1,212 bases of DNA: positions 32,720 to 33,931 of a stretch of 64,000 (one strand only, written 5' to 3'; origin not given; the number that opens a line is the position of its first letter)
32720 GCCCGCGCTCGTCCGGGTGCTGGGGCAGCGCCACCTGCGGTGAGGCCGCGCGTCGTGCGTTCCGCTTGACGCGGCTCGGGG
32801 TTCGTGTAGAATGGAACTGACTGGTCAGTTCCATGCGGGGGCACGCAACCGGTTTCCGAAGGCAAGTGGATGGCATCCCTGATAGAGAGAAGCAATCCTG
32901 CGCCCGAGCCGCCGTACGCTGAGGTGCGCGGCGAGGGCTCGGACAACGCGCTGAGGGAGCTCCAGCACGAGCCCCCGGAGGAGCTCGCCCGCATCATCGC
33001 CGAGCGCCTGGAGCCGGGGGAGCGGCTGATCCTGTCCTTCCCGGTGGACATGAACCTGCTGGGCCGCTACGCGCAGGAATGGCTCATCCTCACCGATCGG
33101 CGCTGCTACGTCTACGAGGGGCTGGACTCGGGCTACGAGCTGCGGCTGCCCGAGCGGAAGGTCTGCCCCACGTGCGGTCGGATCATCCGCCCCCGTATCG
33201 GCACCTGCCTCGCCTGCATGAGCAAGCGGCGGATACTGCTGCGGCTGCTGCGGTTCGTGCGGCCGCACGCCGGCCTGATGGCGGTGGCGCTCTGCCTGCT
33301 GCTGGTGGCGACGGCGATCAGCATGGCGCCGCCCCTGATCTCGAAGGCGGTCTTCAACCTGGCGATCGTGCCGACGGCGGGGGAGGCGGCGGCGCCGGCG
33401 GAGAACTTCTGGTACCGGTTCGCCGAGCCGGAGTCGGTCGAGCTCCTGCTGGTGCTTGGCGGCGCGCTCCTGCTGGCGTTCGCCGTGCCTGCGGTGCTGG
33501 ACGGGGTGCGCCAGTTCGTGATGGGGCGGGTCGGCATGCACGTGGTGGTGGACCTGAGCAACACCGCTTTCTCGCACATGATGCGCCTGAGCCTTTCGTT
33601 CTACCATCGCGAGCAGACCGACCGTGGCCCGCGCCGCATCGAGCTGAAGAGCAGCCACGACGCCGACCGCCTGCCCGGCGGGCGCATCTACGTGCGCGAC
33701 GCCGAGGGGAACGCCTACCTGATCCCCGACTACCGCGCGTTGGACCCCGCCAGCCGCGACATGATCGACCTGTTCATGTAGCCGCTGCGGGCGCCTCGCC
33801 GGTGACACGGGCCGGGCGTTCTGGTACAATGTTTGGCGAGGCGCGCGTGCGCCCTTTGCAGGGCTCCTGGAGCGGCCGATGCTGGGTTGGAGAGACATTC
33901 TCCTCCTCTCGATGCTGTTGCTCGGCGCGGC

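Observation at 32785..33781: Strong promoter plus perfect 24-bp operator palindrome driving a truncated ABC-exporter-like gene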

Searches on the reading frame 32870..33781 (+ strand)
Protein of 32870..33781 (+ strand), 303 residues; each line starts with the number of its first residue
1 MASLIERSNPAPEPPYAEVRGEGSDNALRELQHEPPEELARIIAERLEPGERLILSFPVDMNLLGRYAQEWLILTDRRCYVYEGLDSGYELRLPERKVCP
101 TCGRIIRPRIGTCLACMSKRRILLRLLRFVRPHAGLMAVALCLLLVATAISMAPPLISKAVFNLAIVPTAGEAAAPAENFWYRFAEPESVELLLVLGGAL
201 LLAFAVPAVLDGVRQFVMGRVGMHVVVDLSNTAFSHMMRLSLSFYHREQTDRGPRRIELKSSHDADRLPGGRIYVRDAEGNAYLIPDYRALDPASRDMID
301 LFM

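Call 3: search_protein_families(library=pfam, proteins=[window:32870-33781:+], max_evalue=1)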
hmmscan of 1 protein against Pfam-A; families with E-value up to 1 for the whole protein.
window:32870-33781:+ (303 aa): 4 families
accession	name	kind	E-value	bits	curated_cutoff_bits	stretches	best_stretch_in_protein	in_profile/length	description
PF08909.16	DUF1854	-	1.8e-11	44.5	26.8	1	247-301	75-129/130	Domain of unknown function (DUF1854)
PF00664.28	ABC_membrane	-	3.6e-06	27.3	28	1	138-248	2-95/274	ABC transporter transmembrane region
PF18912.6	DZR_2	-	0.053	13.8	27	1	93-119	6-30/56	Double zinc ribbon domain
PF12172.15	zf-ChsH2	-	0.42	10.9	23.2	1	98-116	13-31/37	ChsH2, rubredoxin-like zinc ribbon domain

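Call 4: search_protein_families(library=ncbifam, proteins=[window:32870-33781:+], max_evalue=1)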
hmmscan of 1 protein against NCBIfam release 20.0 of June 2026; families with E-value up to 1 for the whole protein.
window:32870-33781:+ (303 aa): 10 families
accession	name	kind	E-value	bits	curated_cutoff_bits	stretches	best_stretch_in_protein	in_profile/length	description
NF052233.1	CphA_assoc_ABC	equivalog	4.2e-16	58.4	880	2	95-251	138-287/766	cyanophycin metabolism-associated ABC transporter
NF052234.1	CphA_assoc_prot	equivalog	2.1e-09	37.3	150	1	249-303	97-152/152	cyanophycin metabolism-associated DUF1854 family protein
TIGR02204.1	MsbA_rel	hypoth_equivalog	2.2e-06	26.6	780.4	1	119-251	2-115/576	ABC transporter, permease/ATP-binding protein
TIGR02203.1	MsbA_lipidA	equivalog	0.00016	20.3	602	1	124-253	3-114/572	lipid A export permease/ATP-binding protein MsbA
TIGR01846.1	type_I_sec_HlyB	subfamily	0.00072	17.9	725.55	1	189-250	174-235/694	type I secretion system permease/ATPase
NF008381.0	PRK11176.1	equivalog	0.0089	14.4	867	1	209-261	80-132/582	lipid A ABC transporter ATP-binding protein/permease MsbA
TIGR01842.1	type_I_sec_PrtD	subfamily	0.017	13.7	510.15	1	188-244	40-96/544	type I secretion system permease/ATPase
TIGR03796.1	NHLM_micro_ABC1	equivalog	0.043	12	853.3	1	192-258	192-258/710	NHLP family bacteriocin export ABC transporter peptidase/permease/ATPase subunit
TIGR00958.1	3a01208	subfamily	0.047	11.9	874.6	1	119-250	145-257/711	antigen peptide transporter 2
TIGR03375.1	type_I_sec_LssB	subfamily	0.059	11.6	693.1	1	188-243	183-238/696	type I secretion system permease/ATPase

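Call 9: find_homologous_proteins(query=window:32870-33781:+)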
Query window:32870-33781:+ (303 aa): 18 proteins with E <= 0.001 among 7257 candidates.
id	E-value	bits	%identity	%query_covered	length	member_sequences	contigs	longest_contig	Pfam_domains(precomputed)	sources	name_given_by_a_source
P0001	5.3e-198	674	100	100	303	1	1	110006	PF08909.17,PF00664.29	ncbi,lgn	-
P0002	1.6e-31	128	51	25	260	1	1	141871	-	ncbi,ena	-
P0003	1.8e-18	85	73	18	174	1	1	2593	PF08909.17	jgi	jgi:hypothetical protein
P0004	2.0e-17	81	75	18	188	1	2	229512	PF08909.17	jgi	jgi:hypothetical protein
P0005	2.5e-17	81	75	18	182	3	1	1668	PF08909.17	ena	-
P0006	1.0e-16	79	73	18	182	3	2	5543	PF08909.17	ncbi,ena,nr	ncbi:MAG: DUF1854 domain-containing protein [Candidatus Brocadiae bacterium]|nr:DUF1854 domain-conta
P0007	4.8e-16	77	70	17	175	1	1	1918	PF08909.17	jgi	jgi:hypothetical protein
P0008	2.3e-14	71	68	17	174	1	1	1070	PF08909.17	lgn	-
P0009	6.3e-14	70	71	17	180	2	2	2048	PF08909.17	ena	-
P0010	2.5e-13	68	62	18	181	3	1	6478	PF08909.17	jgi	-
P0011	5.2e-13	67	69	17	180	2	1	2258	PF08909.17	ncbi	-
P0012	8.7e-13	66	69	17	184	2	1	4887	PF08909.17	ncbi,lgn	-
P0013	9.8e-13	66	66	17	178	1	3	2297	PF08909.17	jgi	jgi:hypothetical protein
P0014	1.2e-11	62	65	17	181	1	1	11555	PF08909.17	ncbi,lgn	ncbi:MAG: DUF1854 domain-containing protein [Candidatus Brocadiia bacterium]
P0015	2.6e-11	61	53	18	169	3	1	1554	PF08909.17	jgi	jgi:hypothetical protein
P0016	7.4e-11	60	65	17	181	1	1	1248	PF08909.17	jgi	jgi:hypothetical protein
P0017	1.5e-10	59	58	17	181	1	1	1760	PF08909.17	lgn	-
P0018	4.9e-10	57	63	17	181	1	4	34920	PF08909.17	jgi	-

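Call 10: find_encoding_contigs(protein=P0004, flank=8000, max_places=3)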
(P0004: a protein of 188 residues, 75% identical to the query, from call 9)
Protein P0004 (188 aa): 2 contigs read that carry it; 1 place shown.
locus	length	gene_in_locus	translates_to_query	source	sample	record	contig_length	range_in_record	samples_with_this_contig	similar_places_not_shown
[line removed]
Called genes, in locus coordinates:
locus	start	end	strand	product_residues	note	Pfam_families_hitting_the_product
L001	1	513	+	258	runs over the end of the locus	PF03819:MazG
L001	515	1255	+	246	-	PF00483:NTP_transferase, PF01128:IspD (weak), PF12804:NTP_transf_3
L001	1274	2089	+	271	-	PF03446:NAD_binding_2 (weak), PF03807:F420_oxidored, PF14748:P5CR_dimer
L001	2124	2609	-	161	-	PF02542:YgbB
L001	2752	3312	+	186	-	-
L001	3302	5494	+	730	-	-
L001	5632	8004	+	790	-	PF00664:ABC_membrane, PF00005:ABC_tran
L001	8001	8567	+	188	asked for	PF08909:DUF1854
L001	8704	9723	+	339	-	PF13174:TPR_6 (faint), PF13428:TPR_14 (faint), PF13432:TPR_16 (faint), PF13525:YfiO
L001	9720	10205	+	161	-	PF04390:LptE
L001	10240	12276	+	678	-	PF06480:FtsH_ext (faint), PF06068:TIP49 (weak), PF00004:AAA, PF07728:AAA_5 (faint), PF17862:AAA_lid_3, PF01434:Peptidase_M41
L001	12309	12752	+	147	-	PF03692:CxxCxxCC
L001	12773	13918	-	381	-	PF00583:Acetyltransf_1 (faint), PF13527:Acetyltransf_9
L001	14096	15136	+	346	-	PF01208:URO-D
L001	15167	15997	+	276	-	PF01261:AP_endonuc_2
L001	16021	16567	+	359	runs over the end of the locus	PF01408:GFO_IDH_MocA, PF22725:GFO_IDH_MocA_C3 (faint), PF02894:GFO_IDH_MocA_C (weak)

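Call 11: find_encoding_contigs(protein=P0002, flank=8000, max_places=3)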
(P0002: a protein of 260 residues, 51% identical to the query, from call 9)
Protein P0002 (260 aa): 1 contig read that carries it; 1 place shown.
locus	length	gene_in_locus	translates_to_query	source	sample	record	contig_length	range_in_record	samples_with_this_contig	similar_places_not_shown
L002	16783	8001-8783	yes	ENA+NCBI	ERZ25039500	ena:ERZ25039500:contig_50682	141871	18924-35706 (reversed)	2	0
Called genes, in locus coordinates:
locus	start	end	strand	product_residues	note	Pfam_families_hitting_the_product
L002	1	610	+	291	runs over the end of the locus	PF01209:Ubie_methyltran, PF13489:Methyltransf_23, PF13847:Methyltransf_31, PF08241:Methyltransf_11, PF08242:Methyltransf_12, PF13649:Methyltransf_25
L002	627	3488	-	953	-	PF00270:DEAD (weak), PF04851:ResIII (faint)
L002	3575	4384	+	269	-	PF03446:NAD_binding_2 (weak), PF03807:F420_oxidored, PF14748:P5CR_dimer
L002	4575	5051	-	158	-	PF02542:YgbB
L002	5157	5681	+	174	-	-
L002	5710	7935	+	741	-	PF04773:FecR (weak)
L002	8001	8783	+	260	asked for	-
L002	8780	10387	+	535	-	PF00664:ABC_membrane, PF00005:ABC_tran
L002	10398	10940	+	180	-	PF08909:DUF1854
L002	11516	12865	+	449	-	PF13525:YfiO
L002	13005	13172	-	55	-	-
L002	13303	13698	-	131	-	-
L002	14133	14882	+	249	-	PF01434:Peptidase_M41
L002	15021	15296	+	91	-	PF03692:CxxCxxCC (weak)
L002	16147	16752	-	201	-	PF13527:Acetyltransf_9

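Call 18: find_encoding_contigs(protein=P0001, flank=3000, max_places=6)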
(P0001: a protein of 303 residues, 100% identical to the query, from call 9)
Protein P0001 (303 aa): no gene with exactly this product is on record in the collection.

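Call 19: list_cluster_members(proteins=[P0001, P0002, L001:5632-8004:+])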
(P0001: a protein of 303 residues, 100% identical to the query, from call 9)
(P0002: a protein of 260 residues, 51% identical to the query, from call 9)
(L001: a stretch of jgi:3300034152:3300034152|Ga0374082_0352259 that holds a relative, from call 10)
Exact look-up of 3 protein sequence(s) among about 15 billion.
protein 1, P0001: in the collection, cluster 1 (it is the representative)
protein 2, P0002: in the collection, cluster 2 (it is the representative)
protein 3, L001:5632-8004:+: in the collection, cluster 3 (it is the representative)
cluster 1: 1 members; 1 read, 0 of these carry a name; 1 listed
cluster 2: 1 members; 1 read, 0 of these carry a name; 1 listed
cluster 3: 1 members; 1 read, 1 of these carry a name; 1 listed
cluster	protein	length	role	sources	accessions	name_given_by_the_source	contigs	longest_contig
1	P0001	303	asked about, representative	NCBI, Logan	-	-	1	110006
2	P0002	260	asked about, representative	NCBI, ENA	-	-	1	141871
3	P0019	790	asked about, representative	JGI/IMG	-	ATP-binding cassette subfamily B protein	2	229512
